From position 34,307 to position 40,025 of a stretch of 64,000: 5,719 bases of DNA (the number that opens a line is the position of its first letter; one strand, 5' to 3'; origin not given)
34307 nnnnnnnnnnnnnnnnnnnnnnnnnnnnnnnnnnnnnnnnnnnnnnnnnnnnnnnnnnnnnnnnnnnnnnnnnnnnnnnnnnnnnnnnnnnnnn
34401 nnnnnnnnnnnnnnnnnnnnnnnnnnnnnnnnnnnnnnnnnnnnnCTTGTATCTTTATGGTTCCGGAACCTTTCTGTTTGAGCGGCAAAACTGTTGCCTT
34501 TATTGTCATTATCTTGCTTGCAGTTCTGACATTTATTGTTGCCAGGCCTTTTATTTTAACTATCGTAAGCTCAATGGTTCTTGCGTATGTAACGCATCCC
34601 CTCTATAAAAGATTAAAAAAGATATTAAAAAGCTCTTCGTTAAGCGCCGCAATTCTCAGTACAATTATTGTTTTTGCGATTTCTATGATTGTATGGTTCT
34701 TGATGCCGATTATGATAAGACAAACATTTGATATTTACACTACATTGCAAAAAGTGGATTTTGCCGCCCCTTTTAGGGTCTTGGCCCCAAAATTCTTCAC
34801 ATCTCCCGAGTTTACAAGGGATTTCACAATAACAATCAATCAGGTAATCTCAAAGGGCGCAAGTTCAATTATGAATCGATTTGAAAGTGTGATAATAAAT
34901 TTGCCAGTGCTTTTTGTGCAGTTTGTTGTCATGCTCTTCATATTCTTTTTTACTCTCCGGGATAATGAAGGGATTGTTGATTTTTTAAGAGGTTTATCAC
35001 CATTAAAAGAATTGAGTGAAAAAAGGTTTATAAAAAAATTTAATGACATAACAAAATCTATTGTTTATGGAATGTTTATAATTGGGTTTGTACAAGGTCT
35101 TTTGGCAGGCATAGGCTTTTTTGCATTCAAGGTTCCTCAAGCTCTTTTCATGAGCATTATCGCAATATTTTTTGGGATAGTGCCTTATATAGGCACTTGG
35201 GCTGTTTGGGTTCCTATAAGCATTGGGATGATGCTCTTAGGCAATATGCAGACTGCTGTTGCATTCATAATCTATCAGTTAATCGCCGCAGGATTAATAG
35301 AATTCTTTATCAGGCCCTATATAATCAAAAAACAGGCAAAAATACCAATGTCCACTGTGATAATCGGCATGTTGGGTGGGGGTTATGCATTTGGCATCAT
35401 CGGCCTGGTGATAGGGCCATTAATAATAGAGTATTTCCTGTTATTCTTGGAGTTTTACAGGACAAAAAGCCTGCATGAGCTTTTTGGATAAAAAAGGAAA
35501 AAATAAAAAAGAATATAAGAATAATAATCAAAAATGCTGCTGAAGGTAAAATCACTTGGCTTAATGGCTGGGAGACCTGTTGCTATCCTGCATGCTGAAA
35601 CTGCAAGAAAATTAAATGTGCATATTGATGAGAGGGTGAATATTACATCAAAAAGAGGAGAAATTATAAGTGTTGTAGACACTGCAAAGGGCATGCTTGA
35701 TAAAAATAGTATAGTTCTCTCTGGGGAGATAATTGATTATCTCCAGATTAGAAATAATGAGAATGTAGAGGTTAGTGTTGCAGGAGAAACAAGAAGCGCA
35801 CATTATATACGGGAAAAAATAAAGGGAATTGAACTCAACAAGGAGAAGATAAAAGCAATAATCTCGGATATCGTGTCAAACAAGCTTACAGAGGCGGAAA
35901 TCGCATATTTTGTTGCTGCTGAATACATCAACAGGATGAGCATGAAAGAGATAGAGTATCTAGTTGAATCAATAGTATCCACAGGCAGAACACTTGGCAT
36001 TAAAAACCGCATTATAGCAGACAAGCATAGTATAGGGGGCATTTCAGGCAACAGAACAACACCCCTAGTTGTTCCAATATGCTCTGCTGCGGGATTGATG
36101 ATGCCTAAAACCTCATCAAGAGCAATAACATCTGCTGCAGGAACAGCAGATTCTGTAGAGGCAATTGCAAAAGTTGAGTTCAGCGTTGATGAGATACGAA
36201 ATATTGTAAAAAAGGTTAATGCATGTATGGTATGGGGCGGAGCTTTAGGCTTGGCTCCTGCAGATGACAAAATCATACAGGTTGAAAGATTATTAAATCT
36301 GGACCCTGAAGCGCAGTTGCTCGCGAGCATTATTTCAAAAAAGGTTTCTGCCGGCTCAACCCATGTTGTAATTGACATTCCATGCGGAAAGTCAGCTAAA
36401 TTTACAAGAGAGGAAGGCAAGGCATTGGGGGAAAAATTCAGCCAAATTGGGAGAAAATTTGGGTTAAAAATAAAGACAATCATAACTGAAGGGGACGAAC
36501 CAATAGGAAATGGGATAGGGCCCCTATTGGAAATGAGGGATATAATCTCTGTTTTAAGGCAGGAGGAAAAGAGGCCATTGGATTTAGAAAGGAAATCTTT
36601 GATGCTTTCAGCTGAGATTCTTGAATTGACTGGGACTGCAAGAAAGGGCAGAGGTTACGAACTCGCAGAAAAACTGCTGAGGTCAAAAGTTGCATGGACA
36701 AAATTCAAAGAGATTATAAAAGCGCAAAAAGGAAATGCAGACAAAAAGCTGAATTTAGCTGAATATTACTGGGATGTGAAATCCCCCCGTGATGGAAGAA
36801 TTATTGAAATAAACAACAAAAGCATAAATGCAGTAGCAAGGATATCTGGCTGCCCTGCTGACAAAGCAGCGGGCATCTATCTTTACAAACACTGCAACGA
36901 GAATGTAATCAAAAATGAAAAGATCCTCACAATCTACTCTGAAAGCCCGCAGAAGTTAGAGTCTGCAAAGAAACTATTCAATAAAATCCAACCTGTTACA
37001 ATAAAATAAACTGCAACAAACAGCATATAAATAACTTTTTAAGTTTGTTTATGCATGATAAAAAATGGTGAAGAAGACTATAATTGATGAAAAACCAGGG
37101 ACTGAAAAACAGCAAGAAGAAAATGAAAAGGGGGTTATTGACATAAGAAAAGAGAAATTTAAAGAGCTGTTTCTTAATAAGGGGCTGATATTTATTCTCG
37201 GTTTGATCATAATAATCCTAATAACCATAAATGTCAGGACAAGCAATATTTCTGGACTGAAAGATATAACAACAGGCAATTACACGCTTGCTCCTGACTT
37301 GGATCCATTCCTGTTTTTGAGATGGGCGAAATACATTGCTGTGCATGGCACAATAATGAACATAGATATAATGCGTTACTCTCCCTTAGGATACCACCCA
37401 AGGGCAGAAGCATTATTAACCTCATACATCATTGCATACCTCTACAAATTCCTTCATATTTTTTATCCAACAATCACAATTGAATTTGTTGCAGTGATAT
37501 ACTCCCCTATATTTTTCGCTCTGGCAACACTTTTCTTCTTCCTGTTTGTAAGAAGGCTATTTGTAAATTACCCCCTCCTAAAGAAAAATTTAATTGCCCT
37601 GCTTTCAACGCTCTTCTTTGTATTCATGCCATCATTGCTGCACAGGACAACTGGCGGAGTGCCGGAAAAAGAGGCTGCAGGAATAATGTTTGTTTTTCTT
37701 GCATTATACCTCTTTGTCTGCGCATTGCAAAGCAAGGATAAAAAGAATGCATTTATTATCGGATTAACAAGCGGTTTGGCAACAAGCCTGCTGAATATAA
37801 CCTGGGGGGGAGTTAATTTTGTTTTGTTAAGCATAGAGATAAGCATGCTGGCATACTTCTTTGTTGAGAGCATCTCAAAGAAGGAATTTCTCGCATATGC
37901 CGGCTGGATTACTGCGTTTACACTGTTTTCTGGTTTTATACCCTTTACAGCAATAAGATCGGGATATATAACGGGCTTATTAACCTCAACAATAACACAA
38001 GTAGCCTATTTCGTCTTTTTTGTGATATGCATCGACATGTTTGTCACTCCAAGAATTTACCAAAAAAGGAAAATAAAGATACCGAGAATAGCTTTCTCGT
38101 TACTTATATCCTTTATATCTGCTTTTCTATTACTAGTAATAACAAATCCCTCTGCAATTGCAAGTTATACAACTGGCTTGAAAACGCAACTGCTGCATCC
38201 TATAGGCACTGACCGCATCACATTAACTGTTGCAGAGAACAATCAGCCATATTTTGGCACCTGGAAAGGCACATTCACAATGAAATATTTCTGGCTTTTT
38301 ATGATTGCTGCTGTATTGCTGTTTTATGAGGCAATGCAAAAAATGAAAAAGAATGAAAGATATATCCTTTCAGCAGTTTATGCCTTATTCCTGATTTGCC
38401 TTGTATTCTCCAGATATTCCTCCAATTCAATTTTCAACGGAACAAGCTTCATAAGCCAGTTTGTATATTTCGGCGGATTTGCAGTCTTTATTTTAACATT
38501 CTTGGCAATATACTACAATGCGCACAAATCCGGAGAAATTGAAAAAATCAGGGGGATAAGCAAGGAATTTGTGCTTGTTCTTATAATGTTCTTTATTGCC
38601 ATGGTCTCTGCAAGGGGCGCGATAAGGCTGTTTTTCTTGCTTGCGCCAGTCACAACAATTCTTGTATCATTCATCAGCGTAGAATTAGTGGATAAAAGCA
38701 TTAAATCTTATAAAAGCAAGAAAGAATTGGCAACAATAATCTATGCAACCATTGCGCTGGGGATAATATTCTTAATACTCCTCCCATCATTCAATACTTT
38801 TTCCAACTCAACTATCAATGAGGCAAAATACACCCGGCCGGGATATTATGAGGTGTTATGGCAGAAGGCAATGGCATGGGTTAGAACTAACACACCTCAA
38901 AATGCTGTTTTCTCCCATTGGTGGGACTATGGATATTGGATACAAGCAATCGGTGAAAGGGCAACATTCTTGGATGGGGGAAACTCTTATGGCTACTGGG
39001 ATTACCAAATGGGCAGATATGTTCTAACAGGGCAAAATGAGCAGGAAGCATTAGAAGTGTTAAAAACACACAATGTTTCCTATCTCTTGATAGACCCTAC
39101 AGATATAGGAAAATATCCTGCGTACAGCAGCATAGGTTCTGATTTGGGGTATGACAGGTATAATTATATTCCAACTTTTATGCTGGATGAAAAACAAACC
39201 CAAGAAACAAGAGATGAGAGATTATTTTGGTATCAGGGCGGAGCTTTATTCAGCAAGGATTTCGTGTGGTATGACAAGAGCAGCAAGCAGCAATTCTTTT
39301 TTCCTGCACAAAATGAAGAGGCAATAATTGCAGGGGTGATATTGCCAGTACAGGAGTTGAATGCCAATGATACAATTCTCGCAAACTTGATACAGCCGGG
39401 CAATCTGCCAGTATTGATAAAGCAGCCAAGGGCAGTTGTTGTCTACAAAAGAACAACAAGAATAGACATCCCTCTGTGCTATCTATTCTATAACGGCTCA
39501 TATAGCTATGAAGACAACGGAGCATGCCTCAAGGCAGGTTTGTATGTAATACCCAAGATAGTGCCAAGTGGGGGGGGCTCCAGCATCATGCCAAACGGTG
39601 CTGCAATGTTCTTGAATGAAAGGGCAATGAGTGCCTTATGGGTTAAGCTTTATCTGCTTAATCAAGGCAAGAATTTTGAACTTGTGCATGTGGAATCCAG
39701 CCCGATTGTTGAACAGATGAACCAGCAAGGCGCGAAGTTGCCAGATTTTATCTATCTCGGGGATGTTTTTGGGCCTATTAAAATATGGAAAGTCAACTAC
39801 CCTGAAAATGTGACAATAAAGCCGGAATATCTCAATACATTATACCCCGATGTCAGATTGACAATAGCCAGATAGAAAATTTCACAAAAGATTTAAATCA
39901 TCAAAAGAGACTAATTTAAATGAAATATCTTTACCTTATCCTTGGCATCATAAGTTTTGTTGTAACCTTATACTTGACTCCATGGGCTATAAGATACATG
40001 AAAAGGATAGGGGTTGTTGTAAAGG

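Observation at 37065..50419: AglB-centred glycosylation island unusually rich in radical SAM enzymes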

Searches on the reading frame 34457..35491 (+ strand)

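Call 7: search_protein_families(library=pfam, proteins=[window:34457-35491:+], max_evalue=0.01)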
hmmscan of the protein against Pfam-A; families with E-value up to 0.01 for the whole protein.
window:34457-35491:+ (344 aa): 1 family
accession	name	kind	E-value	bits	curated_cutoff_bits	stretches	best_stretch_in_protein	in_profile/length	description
PF01594.21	AI-2E_transport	-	1.8e-45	156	34.3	1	15-334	6-326/327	AI-2E family transporter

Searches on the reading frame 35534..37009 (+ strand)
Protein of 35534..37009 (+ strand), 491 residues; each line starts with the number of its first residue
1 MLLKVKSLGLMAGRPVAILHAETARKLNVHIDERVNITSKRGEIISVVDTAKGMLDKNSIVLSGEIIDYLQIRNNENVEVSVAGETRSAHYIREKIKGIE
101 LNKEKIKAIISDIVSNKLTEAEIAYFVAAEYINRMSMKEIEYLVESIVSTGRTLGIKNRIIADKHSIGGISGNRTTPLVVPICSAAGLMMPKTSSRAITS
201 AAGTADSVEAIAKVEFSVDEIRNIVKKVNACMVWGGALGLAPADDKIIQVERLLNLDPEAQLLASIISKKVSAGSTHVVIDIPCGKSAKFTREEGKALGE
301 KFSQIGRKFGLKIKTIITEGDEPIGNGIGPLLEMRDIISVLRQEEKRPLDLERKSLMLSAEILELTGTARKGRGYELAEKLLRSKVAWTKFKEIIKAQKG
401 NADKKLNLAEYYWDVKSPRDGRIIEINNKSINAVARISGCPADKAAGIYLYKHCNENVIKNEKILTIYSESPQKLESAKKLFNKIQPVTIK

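Call 7: search_protein_families(library=pfam, proteins=[window:35534-37009:+], max_evalue=0.01)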
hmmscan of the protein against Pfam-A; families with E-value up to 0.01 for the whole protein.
window:35534-37009:+ (491 aa): 4 families
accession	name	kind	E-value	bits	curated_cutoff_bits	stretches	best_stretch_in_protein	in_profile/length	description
PF02885.22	Glycos_trans_3N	-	3.7e-11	43.1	26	1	90-150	2-62/63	Glycosyl transferase family, helical bundle domain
PF07831.19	PYNP_C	-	3.4e-09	36.7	27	1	425-484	4-70/75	Pyrimidine nucleoside phosphorylase C-terminal domain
PF00591.27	Glycos_transf_3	-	1.1e-08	35.5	27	1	160-254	3-98/253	Glycosyl transferase family, a/b domain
PF01568.27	Molydop_binding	-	0.00025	21.5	26.8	1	5-53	19-68/110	Molydopterin dinucleotide binding domain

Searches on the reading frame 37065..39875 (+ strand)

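Call 3: search_protein_families(library=pfam, proteins=[window:37065-39875:+], max_evalue=0.01)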
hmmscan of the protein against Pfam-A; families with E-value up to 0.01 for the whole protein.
window:37065-39875:+ (936 aa): 4 families
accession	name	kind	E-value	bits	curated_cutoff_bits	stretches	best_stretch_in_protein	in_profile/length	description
PF02516.20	STT3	-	1.6e-09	38.2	24.5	1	78-351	31-296/405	Oligosaccharyl transferase STT3, N-terminal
PF21436.2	STT3-PglB_core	-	0.0002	22.3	23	1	618-662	7-49/131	STT3/PglB/AglB core domain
PF22627.1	AglB_core-like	-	0.0011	19.8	27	0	618-677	49-107/111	AglB core domain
PF20604.3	DUF6798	-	0.0082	16.3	26.9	0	599-616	3-20/61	Domain of unknown function (DUF6798)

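Call 5: search_protein_families(library=ncbifam, proteins=[window:37065-39875:+], max_evalue=0.001)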
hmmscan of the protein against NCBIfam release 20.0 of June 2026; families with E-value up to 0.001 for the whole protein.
window:37065-39875:+ (936 aa): 1 family
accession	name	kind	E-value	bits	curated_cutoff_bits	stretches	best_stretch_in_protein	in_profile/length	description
TIGR04154.1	archaeo_STT3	subfamily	1.6e-24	86.3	450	1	45-715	2-629/831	oligosaccharyl transferase, archaeosortase A system-associated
